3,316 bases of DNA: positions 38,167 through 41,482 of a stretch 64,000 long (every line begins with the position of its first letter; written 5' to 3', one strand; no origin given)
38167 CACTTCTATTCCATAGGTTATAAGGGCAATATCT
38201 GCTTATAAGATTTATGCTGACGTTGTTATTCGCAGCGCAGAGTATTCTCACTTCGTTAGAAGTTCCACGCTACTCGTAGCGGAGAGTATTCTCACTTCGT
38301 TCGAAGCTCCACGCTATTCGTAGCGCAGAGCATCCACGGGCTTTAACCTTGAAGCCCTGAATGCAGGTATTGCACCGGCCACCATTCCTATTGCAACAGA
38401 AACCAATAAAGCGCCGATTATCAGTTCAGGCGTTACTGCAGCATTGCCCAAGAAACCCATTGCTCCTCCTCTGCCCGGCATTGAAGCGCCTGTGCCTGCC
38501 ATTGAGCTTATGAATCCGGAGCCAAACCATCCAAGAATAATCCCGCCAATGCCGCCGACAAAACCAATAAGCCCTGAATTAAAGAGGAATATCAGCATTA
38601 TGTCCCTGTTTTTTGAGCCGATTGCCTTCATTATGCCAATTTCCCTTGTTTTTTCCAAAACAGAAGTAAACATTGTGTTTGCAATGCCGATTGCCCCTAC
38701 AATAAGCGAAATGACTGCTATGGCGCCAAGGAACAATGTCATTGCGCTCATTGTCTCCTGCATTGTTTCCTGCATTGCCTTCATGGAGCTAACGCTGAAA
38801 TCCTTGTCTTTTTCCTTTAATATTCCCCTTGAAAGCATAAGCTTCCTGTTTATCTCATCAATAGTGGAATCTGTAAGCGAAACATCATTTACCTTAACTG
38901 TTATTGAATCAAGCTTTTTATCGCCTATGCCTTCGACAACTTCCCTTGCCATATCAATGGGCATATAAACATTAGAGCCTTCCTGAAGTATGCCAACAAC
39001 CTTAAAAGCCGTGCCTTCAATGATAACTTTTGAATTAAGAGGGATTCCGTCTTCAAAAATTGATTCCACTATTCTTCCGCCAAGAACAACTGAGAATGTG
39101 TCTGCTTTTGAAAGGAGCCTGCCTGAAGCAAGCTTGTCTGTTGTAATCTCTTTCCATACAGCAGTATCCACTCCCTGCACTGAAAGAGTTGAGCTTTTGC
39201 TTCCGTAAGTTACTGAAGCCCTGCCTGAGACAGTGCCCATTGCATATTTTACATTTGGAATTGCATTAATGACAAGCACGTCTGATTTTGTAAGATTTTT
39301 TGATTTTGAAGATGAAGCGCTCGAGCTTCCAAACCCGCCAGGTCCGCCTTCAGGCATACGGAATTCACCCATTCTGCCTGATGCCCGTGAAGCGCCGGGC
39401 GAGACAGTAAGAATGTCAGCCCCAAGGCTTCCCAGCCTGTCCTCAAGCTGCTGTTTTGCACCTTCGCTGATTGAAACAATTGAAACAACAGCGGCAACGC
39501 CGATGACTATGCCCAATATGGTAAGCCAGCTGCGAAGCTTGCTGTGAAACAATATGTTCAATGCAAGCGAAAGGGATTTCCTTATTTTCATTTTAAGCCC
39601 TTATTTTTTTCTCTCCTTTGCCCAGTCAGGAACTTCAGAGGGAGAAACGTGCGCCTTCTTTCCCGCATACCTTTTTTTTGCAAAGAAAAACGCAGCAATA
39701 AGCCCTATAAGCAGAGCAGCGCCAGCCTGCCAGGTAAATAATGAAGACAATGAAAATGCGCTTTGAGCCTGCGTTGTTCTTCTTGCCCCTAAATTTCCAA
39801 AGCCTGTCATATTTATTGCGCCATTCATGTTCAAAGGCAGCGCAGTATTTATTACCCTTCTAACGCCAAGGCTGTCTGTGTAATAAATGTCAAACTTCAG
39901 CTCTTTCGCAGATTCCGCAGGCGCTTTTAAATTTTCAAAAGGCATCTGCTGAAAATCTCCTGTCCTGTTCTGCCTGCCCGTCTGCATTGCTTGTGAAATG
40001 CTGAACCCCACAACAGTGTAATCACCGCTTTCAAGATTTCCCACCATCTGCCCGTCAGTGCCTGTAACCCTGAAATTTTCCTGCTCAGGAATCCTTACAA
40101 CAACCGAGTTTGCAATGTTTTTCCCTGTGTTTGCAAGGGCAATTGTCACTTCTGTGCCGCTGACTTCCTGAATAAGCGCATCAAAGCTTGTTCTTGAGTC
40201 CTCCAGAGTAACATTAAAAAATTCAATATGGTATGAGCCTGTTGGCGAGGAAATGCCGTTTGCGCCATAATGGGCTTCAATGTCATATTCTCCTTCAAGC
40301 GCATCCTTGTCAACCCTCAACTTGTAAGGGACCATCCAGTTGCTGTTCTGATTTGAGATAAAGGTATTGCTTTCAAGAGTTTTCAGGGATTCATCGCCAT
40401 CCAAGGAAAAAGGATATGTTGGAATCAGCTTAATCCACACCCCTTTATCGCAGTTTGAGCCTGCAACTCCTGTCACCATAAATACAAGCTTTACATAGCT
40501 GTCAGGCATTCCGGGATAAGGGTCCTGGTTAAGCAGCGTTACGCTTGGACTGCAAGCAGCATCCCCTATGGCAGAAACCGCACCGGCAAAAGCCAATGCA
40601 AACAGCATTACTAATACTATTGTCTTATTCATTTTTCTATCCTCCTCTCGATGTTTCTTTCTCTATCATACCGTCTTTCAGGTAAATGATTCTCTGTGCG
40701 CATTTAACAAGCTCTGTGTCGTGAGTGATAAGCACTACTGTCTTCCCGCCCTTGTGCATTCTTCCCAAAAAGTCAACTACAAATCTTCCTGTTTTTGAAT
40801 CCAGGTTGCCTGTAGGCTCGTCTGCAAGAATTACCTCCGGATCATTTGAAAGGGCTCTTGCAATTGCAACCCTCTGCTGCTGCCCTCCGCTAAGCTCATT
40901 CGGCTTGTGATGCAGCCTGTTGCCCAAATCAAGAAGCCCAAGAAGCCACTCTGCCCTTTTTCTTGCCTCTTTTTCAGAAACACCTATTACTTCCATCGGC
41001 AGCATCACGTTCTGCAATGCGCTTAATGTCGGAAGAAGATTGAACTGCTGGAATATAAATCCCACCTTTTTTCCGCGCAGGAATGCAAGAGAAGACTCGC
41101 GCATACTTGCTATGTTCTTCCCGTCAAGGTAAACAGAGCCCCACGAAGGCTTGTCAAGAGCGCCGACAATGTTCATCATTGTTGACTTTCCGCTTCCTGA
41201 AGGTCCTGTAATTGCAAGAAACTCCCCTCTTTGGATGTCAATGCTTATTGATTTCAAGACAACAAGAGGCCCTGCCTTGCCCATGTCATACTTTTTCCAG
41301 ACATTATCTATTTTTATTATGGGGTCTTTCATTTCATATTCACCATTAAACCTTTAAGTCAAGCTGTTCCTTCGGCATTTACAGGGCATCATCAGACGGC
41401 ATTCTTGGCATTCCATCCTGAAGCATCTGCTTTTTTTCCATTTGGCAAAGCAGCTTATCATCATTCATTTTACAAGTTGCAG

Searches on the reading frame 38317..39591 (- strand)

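Call 60: search_protein_families(library=pfam, proteins=[window:38317-39591:-], max_evalue=0.001)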
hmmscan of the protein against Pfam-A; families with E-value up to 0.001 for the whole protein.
window:38317-39591:- (425 aa): 2 families
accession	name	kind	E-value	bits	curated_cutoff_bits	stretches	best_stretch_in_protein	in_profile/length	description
PF12704.14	MacB_PCD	-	1.4e-31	110.8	27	1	21-249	1-206/207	MacB-like periplasmic core domain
PF02687.27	FtsX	-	1.9e-21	76.7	25.5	1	290-418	2-120/120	FtsX-like permease C-terminal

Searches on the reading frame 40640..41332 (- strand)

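Call 60: search_protein_families(library=pfam, proteins=[window:40640-41332:-], max_evalue=0.001)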
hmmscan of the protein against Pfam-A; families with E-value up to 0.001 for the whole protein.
window:40640-41332:- (231 aa): 4 families
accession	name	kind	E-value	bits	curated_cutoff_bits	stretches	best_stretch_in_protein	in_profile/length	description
PF00005.33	ABC_tran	-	5.5e-33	114.9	25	1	26-174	1-136/137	ABC transporter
PF13304.12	AAA_21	-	1.3e-05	25.8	27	0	144-209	235-303/304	AAA domain, putative AbiEii toxin, Type IV TA system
PF02463.25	SMC_N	-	2.8e-05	24.1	40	0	143-218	133-211/220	RecF/RecN/SMC N terminal domain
PF13555.12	AAA_29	-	0.00023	21.3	27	1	31-53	17-39/61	P-loop containing region of AAA domain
